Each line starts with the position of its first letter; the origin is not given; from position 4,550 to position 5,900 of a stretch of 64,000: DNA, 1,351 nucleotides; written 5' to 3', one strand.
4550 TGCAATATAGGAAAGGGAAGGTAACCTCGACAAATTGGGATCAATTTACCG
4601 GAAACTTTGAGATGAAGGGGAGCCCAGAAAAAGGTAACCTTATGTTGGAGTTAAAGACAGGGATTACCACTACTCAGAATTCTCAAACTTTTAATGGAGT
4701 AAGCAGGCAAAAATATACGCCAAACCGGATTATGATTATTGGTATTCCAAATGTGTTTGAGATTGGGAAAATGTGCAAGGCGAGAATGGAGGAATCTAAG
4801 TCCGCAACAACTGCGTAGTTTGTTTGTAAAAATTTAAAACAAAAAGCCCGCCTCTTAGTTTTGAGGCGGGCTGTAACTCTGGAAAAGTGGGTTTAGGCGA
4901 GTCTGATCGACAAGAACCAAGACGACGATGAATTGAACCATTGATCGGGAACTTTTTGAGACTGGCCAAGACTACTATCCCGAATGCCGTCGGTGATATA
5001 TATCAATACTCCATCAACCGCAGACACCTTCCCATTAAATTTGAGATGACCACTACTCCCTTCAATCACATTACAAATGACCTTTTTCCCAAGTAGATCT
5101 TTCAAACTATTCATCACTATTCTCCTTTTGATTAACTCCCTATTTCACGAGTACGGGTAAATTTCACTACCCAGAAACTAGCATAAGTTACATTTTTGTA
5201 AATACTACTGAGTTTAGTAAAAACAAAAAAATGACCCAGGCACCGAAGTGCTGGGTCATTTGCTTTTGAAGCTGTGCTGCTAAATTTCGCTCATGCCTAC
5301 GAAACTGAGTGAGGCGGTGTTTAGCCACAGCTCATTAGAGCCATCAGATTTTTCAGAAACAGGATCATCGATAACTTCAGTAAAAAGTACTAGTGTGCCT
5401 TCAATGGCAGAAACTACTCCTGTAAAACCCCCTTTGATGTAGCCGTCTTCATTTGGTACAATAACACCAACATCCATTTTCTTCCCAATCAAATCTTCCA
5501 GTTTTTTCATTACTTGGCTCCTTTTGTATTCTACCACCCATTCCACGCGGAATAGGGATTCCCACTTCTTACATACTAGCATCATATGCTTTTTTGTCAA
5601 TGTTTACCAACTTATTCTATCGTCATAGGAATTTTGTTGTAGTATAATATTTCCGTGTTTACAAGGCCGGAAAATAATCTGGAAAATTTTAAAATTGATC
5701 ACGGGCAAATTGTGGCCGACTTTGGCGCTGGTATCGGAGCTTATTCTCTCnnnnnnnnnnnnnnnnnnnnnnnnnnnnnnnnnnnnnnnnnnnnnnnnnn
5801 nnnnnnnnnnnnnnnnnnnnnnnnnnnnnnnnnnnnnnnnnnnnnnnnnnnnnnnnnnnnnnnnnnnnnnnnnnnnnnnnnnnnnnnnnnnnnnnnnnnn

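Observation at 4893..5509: Two adjacent Sm-fold (LSm-like) paralogs, each with its own SD and terminator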

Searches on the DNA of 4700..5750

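Call 75: search_rna_families(source=window, start=4700, end=5750, threshold=evalue, max_evalue=1)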
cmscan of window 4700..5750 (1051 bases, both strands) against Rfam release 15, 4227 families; matches with E-value up to 1: 1.
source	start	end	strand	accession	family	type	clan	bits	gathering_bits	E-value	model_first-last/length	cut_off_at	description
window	4838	4883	-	RF02837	anti-hemB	Gene; sRNA;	-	18.4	49.5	0.16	1-81/81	no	Burkholderia RNA 7 (anti-hemB)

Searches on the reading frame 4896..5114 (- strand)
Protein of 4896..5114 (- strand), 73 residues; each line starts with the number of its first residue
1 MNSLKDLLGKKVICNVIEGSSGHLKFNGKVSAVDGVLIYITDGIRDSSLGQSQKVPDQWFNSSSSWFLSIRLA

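Call 3: search_protein_families(library=pfam, proteins=[window:4896-5114:-], max_evalue=10)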
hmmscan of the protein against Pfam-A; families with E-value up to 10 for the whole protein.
seq(73 aa): 1 family
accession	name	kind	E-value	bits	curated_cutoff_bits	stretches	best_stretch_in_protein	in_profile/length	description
PF20608.4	Phage_tube_C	-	0.11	13.3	24.1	1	3-48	27-73/82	Phage tail tube protein C-terminal domain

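Call 4: search_protein_families(library=ncbifam, proteins=[window:4896-5114:-], max_evalue=10)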
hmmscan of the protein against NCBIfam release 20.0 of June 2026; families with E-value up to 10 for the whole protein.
seq(73 aa): 0 families

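Call 8: search_solved_structures(query=window:4896-5114:-, max_evalue=10)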
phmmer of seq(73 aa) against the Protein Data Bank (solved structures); distinct sequences matched with E-value up to 10: 8.
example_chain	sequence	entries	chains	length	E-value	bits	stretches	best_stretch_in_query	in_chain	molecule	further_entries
1u3i_A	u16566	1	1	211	0.077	16.4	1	11-50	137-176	Glutathione S-transferase 28 kDa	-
2cai_A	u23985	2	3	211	0.63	13.5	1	11-47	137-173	GLUTATHIONE S-TRANSFERASE 28 KDA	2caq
2c8u_A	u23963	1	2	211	0.7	13.4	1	11-47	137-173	GLUTATHIONE S-TRANSFERASE 28 KDA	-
1oe7_A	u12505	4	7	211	0.72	13.3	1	11-47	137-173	GLUTATHIONE S-TRANSFERASE | GLUTATHIONE S-TRANSFERASE 28 KDA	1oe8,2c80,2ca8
2f8f_A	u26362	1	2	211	0.73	13.3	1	11-47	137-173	Glutathione S-transferase 28 kDa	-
8als_A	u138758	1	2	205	0.78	13.2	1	11-47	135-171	Glutathione S-transferase class-mu 28 kDa isozyme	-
8bhz_A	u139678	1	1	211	0.81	13.2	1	11-47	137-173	Glutathione S-transferase class-mu 28 kDa isozyme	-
4q2n_A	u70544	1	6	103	1.3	12.5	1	12-39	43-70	InaD-like protein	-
